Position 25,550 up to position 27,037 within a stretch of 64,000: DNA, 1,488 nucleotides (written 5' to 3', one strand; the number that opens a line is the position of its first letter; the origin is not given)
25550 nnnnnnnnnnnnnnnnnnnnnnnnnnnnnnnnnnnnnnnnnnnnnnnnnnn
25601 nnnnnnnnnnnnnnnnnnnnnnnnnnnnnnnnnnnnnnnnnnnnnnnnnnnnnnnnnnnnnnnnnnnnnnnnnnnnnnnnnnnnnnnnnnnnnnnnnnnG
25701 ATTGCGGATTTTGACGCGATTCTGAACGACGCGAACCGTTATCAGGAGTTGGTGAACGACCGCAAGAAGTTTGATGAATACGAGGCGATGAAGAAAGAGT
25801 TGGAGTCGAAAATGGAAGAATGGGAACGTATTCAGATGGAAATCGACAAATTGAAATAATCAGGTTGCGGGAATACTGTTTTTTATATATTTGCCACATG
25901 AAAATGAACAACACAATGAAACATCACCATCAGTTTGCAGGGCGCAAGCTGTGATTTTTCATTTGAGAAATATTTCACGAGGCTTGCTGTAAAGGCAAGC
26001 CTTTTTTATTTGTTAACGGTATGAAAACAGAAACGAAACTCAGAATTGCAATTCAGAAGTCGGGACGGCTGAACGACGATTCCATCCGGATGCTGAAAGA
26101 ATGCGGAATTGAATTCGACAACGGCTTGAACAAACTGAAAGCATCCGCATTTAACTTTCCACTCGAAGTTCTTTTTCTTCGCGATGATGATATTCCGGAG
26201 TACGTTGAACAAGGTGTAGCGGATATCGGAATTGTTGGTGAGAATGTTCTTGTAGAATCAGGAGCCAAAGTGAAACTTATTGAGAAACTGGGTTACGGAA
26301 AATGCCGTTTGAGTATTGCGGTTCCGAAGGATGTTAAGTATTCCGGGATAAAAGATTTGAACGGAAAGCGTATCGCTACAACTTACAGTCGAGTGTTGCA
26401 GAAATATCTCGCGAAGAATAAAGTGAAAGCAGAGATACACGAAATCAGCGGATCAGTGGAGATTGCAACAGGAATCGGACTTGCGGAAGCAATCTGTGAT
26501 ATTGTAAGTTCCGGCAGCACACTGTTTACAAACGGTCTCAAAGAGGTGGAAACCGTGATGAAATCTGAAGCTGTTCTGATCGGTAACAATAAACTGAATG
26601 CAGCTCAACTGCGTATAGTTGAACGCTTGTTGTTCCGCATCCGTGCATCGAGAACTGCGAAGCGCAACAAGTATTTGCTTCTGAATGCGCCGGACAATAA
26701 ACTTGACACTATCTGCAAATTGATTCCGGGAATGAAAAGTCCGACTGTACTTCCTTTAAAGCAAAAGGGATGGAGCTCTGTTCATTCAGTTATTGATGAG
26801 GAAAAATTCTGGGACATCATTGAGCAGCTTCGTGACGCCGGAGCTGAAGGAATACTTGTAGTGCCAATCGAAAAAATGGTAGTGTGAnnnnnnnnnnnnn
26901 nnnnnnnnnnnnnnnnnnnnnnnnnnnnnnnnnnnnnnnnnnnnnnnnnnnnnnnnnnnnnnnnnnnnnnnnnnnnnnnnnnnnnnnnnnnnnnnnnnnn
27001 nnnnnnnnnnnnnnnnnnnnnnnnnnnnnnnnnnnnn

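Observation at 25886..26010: Candidate ribosome-mediated histidine attenuator upstream of hisG (HHH leader peptide plus intrinsic terminator)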

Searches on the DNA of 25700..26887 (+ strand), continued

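Call 72: search_with_rna_model(model_id=R2, sources=[L161, L162, L163], max_evalue=1)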
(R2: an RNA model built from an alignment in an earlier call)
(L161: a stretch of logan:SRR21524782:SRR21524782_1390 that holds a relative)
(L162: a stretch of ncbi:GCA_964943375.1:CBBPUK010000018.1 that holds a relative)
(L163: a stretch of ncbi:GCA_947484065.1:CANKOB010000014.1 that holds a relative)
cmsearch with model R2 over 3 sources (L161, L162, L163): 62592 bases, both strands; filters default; matches with E-value up to 1: 8.
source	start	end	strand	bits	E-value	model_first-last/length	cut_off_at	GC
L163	9860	9984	+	68.6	2.6e-14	1-119/119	no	0.42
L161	9883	9992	+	52.1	3.7e-10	1-119/119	no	0.39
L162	9880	9993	+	34.3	1.1e-05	1-119/119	no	0.38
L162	15548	15675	+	28.3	0.00037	1-119/119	no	0.39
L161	15564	15680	+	22.2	0.013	1-119/119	no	0.44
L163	9945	10030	-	18.8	0.09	1-119/119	no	0.31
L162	9955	10039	-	17.2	0.22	1-119/119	no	0.29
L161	9954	10039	-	14.8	0.9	1-119/119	no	0.31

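Call 76: search_rna_families(sources=[L161, L162, L163], threshold=gathering)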
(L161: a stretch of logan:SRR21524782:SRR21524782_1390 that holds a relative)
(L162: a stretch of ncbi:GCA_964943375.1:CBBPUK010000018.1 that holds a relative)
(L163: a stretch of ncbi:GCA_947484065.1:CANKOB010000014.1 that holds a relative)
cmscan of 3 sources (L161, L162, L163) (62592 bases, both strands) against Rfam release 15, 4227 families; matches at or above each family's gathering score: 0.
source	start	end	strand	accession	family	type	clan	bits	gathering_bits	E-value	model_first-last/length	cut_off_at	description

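Call 83: search_with_rna_model(model_id=R2, sources=[L164, L165], max_evalue=1)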
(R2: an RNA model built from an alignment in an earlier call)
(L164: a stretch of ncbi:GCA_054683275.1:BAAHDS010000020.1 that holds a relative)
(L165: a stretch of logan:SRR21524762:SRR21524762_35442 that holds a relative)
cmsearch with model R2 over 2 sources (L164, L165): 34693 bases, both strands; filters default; matches with E-value up to 1: 7.
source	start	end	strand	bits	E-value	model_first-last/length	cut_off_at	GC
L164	4238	4361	+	70.5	4.8e-15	1-119/119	no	0.44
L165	9878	9991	+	36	2.3e-06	1-119/119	no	0.36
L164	4323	4412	-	31.3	3.5e-05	1-119/119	no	0.3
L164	11978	12107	+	30.6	5.4e-05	1-119/119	no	0.38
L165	15553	15675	+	27.4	0.00033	1-119/119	no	0.39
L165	9953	10046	-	16.3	0.22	1-119/119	no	0.31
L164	12068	12170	-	15.7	0.29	1-119/119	no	0.35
